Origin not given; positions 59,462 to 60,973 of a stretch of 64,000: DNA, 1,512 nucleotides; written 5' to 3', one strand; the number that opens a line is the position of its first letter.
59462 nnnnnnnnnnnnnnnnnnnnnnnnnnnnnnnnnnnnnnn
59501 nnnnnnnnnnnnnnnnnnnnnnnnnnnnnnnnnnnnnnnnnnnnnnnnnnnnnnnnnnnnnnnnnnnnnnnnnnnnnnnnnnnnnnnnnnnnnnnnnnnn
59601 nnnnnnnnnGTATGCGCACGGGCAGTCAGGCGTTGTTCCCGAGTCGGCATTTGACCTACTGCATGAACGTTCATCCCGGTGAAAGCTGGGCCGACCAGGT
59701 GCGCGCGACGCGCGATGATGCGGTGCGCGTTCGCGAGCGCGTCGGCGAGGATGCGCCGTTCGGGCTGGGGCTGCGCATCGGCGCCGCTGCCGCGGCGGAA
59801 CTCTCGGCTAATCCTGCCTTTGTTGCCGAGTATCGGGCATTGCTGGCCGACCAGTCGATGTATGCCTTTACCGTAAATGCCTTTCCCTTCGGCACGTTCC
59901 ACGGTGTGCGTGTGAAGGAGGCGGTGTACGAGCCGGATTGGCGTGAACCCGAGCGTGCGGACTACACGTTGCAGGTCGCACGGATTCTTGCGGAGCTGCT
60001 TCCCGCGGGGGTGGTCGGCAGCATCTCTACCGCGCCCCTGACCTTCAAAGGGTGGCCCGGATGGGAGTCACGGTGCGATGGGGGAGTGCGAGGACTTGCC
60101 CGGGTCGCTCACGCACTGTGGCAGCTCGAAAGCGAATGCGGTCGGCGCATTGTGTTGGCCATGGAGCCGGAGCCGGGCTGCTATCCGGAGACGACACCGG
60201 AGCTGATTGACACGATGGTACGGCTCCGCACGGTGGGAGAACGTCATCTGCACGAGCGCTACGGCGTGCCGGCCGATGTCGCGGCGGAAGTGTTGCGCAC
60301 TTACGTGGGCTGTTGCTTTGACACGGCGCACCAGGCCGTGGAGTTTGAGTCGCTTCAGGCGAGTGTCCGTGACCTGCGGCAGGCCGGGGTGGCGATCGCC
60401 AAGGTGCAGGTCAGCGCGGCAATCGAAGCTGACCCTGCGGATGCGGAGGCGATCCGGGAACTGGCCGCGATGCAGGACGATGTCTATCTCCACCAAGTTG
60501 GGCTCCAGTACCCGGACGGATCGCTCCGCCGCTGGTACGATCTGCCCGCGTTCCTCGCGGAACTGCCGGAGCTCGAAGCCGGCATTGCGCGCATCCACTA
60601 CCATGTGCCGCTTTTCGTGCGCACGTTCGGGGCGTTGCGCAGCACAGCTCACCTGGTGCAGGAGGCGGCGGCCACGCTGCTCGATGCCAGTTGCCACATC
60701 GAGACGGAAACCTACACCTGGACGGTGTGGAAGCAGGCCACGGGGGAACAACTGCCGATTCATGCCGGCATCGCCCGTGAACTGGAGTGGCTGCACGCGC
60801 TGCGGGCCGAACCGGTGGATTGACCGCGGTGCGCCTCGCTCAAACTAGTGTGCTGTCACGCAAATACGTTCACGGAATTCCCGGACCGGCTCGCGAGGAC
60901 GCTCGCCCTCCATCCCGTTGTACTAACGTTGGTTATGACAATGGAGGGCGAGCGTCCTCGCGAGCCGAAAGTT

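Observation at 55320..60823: Translationally coupled eboB-C-F-D-E cluster (orphan ebo pathway) lacking eboA, in a glycan-degrader context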

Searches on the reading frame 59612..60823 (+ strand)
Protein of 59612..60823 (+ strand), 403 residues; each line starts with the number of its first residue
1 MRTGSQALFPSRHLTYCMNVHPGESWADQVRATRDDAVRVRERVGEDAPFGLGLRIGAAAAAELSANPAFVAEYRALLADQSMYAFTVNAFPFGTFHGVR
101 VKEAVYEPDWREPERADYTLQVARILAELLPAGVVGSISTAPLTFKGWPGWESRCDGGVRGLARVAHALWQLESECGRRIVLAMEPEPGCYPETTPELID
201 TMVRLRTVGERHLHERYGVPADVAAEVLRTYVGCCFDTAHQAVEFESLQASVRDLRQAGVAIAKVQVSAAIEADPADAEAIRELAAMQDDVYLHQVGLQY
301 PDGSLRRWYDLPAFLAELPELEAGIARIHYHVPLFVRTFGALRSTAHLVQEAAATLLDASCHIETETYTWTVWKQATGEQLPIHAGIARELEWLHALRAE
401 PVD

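Call 3: search_protein_families(library=pfam, proteins=[window:59612-60823:+])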
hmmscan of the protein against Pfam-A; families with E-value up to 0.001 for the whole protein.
window:59612-60823:+ (403 aa): 0 families

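Call 4: search_protein_families(library=ncbifam, proteins=[window:59612-60823:+])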
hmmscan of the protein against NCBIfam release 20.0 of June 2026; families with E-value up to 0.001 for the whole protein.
window:59612-60823:+ (403 aa): 1 family
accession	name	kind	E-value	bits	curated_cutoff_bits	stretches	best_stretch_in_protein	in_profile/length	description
NF035939.1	TIM_EboE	equivalog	1.2e-110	369.8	250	1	14-394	1-378/379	metabolite traffic protein EboE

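Call 9: find_encoding_contigs(protein=window:59612-60823:+, flank=10000, max_places=6)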
Protein window:59612-60823:+ (403 aa): 13 contigs read that carry it; 6 places shown.
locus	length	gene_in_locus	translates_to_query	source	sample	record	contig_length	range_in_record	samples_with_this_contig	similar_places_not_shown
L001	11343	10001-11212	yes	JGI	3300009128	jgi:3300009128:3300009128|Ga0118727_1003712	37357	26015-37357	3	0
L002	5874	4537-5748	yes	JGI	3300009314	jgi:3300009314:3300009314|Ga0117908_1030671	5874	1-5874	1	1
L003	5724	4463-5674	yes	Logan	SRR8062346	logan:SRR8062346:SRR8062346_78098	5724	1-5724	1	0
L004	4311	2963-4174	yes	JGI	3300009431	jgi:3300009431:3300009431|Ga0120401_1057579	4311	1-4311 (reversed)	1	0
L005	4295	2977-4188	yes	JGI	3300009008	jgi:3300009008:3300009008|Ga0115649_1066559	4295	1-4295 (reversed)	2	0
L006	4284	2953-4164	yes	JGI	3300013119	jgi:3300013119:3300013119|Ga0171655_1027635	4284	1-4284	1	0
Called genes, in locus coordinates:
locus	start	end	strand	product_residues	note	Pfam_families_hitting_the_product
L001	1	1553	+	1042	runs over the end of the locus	PF22124:Glyco_hydro_95_cat, PF00754:F5_F8_type_C (faint)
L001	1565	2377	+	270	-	-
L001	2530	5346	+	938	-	PF01074:Glyco_hydro_38N, PF09261:Alpha-mann_mid, PF07748:Glyco_hydro_38C, PF17677:Glyco_hydro38C2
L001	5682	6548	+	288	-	PF01026:TatD_DNase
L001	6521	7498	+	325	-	PF01040:UbiA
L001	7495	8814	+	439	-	PF01663:Phosphodiest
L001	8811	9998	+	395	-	PF01761:DHQ_synthase, PF24621:DHQS_C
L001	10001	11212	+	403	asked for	-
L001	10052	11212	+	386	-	-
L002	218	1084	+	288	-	PF01026:TatD_DNase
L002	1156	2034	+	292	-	PF01040:UbiA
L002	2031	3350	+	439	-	PF01663:Phosphodiest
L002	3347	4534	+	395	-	PF01761:DHQ_synthase, PF24621:DHQS_C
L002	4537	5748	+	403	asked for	-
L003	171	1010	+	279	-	PF01026:TatD_DNase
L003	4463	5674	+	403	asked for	-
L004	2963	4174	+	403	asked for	-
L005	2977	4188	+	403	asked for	-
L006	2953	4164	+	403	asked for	-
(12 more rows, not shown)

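Call 11: find_homologous_proteins(query=window:59612-60823:+, max_evalue=1e-10)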
Query window:59612-60823:+ (403 aa): 6982 proteins with E <= 1e-10 among 8000 candidates; the best 120 are listed.
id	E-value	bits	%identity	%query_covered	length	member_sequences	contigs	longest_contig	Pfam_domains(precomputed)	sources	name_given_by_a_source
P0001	1.1e-257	873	100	96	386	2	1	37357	-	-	-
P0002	1.6e-210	717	82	95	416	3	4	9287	-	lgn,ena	-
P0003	1.6e-180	619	73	95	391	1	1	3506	-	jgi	jgi:hypothetical protein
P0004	1.3e-166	573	68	96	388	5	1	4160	-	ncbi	-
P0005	2.8e-154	532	65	95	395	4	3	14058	-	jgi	jgi:hypothetical protein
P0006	1.6e-137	477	57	98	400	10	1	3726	-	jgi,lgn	jgi:hypothetical protein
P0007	4.4e-137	476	59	96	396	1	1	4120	-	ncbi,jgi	jgi:hypothetical protein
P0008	5.2e-133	462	57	96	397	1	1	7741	-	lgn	-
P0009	8.6e-132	458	58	95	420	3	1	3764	-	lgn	-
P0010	1.0e-128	448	55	95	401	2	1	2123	-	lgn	-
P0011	1.7e-124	434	56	96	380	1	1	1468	-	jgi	-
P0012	7.6e-118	412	54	95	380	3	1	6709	PF01261.31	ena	-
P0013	3.0e-107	377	49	96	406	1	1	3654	PF01261.31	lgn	-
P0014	1.3e-104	369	51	95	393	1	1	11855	-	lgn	-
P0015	3.1e-104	367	47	97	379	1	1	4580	-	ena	-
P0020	4.0e-101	357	45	96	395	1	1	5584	-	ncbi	-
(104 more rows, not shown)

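Call 16: find_related_loci(query=A1, collection=genome_contigs, flank=10000)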
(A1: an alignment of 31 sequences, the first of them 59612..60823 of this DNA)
Query A1 (403 aa) in genome_contigs; peptide patterns used: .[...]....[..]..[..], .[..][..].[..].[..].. (x = any residue, [..] = any of these).
600 stretches matched a pattern (row limit reached: there are more); 581 encode a relative of the query (tblastn E <= 1e-3); the best 80 are kept; 80 distinct loci.
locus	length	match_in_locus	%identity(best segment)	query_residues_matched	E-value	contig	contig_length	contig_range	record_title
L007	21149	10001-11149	45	10-394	4e-93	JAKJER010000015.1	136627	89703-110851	MAG: Planctomycetota bacterium isolate UR.bin180 UR_contig_148, whole genome shotgun sequence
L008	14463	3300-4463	44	10-396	2e-91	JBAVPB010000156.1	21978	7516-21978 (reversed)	MAG: Chthoniobacteraceae bacterium isolate MFD00741_ilm_asm_bin14 k127_71345, whole genome shotgun sequence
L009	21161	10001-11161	43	10-394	2e-89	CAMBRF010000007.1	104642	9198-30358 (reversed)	MAG: PVC group bacterium isolate MiH-14oct19-80 genome assembly, contig: MiH-14oct19-C197, whole genome shotgun sequence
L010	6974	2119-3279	43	10-394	4e-88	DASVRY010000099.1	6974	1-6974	MAG TPA_asm: Chthoniobacteraceae bacterium isolate SMAG_U3248 k141_278067, whole genome shotgun sequence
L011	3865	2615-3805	43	10-400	4e-87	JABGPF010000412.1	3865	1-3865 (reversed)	MAG: Phycisphaerales bacterium isolate co234_bin25 NODE_35576_length_3865_cov_5.362730, whole genome shotgun sequence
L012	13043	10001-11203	46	2-394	2e-86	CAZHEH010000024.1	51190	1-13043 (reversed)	MAG TPA_asm: uncultured Planctomycetaceae bacterium isolate binchicken_co17_320 genome assembly, contig: NODE_2027_lengt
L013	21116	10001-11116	40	1-396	4e-86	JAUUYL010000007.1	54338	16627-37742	MAG: Lentisphaerota bacterium isolate CSMAG_166 CSMAG_166_k127_10759644_length_54338_cov_11.0028, whole genome shotgun s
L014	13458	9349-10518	43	10-393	3e-85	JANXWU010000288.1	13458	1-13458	MAG: Spartobacteria bacterium isolate GL140_2_metabat_269_sub GL140_2_k141_190662, whole genome shotgun sequence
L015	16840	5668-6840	44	9-396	1e-85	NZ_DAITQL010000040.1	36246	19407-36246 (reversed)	MAG: Hyphomicrobium sp. isolate CTOTU46465 NODE_281_length_36246_cov_6.331519, whole genome shotgun sequence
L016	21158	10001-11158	43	10-393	5e-85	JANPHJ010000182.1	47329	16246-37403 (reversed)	MAG: Chthoniobacter sp. isolate VAR_69_metabat_140 VAR_69_k141_1175391, whole genome shotgun sequence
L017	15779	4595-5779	42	4-394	1e-84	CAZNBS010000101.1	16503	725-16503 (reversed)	MAG TPA_asm: uncultured Burkholderiales bacterium isolate SRP239054_co1_57 genome assembly, contig: NODE_2456_length_165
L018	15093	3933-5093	42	9-394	9e-85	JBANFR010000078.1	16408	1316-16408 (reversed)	MAG: Verrucomicrobiota bacterium isolate altamaha_2019_sw_WHONDRS-S19S_0010_A_bin.34 scaffold_0001155, whole genome shot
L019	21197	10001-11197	42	11-394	1e-83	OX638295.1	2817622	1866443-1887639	MAG: Rhodothermales bacterium isolate 379627e8-994f-481d-907a-dd5b185e1f88 genome assembly, chromosome: 1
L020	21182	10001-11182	42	14-396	8e-84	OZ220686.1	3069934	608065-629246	MAG: Rhodothermales bacterium isolate 312d6c01-350c-491a-87ad-f3958f88b76c genome assembly, chromosome: 1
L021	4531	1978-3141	43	13-396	4e-83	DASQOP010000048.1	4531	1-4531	MAG TPA_asm: Burkholderiales bacterium isolate SMAG_U10806 k141_1427769, whole genome shotgun sequence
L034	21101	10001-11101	41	10-394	3e-81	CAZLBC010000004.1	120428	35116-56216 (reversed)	MAG TPA_asm: uncultured Planctomycetaceae bacterium isolate binchicken_co17_420 genome assembly, contig: NODE_411_length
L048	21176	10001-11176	38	13-394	4e-79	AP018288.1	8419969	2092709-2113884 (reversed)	Nostoc sp. NIES-4103 DNA, nearly complete genome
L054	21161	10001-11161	41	10-396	3e-77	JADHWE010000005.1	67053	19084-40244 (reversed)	MAG: Kiritimatiellae bacterium isolate BS750m-G19 BS-750m-C223, whole genome shotgun sequence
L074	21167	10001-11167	34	13-394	1e-74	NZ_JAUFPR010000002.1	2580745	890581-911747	Mucilaginibacter aquaedulcis strain CECT 8102 soapdenovo_K_105_2, whole genome shotgun sequence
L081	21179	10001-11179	35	10-397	2e-74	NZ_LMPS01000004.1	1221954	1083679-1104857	Dyadobacter sp. Leaf189 contig_2, whole genome shotgun sequence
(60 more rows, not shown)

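Call 25: list_cluster_members(proteins=[P0004, P0007, P0020, P0002, P0005])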
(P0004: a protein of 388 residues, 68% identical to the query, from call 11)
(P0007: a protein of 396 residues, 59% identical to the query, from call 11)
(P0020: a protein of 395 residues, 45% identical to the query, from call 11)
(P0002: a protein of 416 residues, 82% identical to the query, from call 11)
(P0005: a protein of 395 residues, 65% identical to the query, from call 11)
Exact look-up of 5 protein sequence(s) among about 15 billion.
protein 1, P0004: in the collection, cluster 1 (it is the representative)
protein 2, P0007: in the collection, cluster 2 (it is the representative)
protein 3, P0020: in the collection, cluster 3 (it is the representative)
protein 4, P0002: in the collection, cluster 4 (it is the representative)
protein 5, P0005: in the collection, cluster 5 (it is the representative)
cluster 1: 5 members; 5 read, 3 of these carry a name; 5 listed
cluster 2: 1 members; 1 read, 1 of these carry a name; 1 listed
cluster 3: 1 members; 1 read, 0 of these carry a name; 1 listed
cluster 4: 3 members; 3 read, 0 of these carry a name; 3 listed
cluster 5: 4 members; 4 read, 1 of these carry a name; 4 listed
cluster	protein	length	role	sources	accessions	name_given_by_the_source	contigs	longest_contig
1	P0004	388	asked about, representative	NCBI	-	-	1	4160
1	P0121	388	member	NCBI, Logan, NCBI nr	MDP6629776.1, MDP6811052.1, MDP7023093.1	MAG: metabolite traffic protein EboE [Kiritimatiellia bacterium] | metabolite traffic protein EboE [Kiritimatiellia bacterium]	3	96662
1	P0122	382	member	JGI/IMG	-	hypothetical protein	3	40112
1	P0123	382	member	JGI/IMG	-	hypothetical protein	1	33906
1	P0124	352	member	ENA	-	-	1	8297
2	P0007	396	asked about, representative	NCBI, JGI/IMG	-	hypothetical protein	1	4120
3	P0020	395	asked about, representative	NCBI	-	-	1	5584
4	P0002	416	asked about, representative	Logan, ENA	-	-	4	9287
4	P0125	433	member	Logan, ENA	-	-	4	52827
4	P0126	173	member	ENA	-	-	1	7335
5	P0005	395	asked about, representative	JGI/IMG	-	hypothetical protein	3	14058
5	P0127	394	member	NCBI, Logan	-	-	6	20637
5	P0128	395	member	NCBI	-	-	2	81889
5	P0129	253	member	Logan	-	-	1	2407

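Call 26: find_encoding_contigs(protein=P0125, flank=10000, max_places=2)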
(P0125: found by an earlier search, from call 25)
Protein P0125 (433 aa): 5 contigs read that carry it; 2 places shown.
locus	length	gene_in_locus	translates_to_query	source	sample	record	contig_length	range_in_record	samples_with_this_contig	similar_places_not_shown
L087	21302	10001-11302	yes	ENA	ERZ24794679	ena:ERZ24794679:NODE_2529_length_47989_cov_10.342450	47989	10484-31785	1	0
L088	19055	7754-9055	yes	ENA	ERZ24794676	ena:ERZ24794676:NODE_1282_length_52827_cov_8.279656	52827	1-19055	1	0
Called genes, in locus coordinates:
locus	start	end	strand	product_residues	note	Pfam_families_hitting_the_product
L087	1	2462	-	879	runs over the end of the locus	-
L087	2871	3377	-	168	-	-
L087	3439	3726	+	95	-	-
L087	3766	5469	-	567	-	PF03629:SASA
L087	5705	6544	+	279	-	PF01026:TatD_DNase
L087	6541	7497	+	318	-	PF01040:UbiA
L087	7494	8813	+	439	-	PF01663:Phosphodiest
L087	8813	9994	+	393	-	PF01761:DHQ_synthase, PF24621:DHQS_C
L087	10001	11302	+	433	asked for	-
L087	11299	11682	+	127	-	-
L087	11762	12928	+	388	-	PF16317:Glyco_hydro_99 (weak), PF14307:Glyco_tran_WbsX (faint), PF16317:Glyco_hydro_99 (weak)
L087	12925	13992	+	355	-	PF02012:BNR (faint), PF15902:Sortilin-Vps10 (faint), PF25852:DUF6242_C (faint)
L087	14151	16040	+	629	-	PF00128:Alpha-amylase, PF16657:Malt_amylase_C (weak)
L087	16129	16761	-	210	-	PF04832:SOUL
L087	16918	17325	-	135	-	PF09945:DUF2177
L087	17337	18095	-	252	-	PF00106:adh_short, PF08659:KR (weak), PF13561:adh_short_C2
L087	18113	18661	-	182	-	PF16036:Chalcone_3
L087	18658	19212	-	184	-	PF11086:DUF2878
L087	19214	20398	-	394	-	PF13489:Methyltransf_23, PF02353:CMAS, PF08241:Methyltransf_11, PF08242:Methyltransf_12 (weak), PF13649:Methyltransf_25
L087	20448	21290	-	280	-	PF07103:DUF1365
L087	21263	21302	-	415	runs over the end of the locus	PF01266:DAO (faint), PF01593:Amino_oxidase, PF13450:NAD_binding_8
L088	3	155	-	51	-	?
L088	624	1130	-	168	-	-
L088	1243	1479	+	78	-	-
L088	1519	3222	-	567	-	PF03629:SASA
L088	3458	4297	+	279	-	PF01026:TatD_DNase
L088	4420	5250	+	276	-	PF01040:UbiA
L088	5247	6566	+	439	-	PF01663:Phosphodiest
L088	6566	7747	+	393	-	PF01761:DHQ_synthase, PF24621:DHQS_C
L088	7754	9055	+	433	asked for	-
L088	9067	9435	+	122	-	-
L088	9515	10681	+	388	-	PF16317:Glyco_hydro_99 (weak), PF14307:Glyco_tran_WbsX (faint), PF16317:Glyco_hydro_99 (weak)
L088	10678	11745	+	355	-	PF02012:BNR (faint), PF15902:Sortilin-Vps10 (faint), PF25852:DUF6242_C (faint)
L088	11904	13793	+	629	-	PF00128:Alpha-amylase, PF16657:Malt_amylase_C (weak)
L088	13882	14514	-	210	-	PF04832:SOUL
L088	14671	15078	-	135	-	PF09945:DUF2177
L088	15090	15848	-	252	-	PF00106:adh_short, PF08659:KR (weak), PF13561:adh_short_C2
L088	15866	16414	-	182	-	PF16036:Chalcone_3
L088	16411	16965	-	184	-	PF11086:DUF2878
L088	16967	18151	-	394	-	PF13489:Methyltransf_23, PF02353:CMAS, PF08241:Methyltransf_11, PF08242:Methyltransf_12 (weak), PF13649:Methyltransf_25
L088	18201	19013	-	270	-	PF07103:DUF1365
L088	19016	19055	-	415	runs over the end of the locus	PF01266:DAO (faint), PF01593:Amino_oxidase, PF13450:NAD_binding_8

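Call 27: find_encoding_contigs(protein=P0121, flank=10000, max_places=2)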
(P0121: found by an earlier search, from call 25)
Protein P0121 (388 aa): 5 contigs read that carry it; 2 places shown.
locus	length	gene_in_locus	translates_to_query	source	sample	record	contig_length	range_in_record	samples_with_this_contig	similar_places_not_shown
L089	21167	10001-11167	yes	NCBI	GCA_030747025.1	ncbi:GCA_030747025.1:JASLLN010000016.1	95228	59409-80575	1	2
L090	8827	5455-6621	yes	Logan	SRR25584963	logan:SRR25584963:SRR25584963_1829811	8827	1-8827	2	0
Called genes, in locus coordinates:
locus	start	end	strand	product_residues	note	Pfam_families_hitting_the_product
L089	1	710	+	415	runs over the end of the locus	PF16257:UxaE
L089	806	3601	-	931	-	PF01326:PPDK_N, PF00391:PEP-utilizers, PF02896:PEP-utilizers_C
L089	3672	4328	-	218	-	PF09335:VTT_dom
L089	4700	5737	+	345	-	PF08100:Dimerisation, PF00891:Methyltransf_2, PF13489:Methyltransf_23, PF08241:Methyltransf_11 (weak), PF13649:Methyltransf_25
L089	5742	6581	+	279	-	PF01026:TatD_DNase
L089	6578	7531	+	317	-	PF01040:UbiA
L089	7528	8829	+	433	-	PF01663:Phosphodiest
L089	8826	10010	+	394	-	PF01761:DHQ_synthase, PF24621:DHQS_C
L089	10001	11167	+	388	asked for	-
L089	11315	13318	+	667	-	PF00456:Transketolase_N, PF02779:Transket_pyr, PF22613:Transketolase_C_1, PF02780:Transketolase_C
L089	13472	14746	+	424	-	PF00275:EPSP_synthase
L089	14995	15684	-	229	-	-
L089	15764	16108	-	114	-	-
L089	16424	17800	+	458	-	PF11638:DnaA_N, PF01695:IstB_IS21, PF00308:Bac_DnaA, PF00004:AAA (weak), PF08299:Bac_DnaA_C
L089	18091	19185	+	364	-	PF00712:DNA_pol3_beta, PF02767:DNA_pol3_beta_2, PF02768:DNA_pol3_beta_3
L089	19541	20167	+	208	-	PF08534:Redoxin (weak), PF13098:Thioredoxin_2 (weak), PF00085:Thioredoxin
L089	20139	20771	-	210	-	PF06941:NT5C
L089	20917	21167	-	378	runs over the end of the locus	PF01168:Ala_racemase_N, PF00842:Ala_racemase_C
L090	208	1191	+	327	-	PF08100:Dimerisation, PF00891:Methyltransf_2, PF13489:Methyltransf_23, PF08241:Methyltransf_11 (weak), PF13649:Methyltransf_25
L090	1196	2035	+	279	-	PF01026:TatD_DNase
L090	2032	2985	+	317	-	PF01040:UbiA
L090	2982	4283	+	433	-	PF01663:Phosphodiest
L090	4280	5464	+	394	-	PF01761:DHQ_synthase, PF24621:DHQS_C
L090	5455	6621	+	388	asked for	-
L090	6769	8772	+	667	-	PF00456:Transketolase_N, PF02779:Transket_pyr, PF22613:Transketolase_C_1, PF02780:Transketolase_C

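Call 54: search_solved_structures(query=window:59612-60823:+, max_evalue=0.01)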
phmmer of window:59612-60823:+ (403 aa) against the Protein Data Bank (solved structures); distinct sequences matched with E-value up to 0.01: 0.
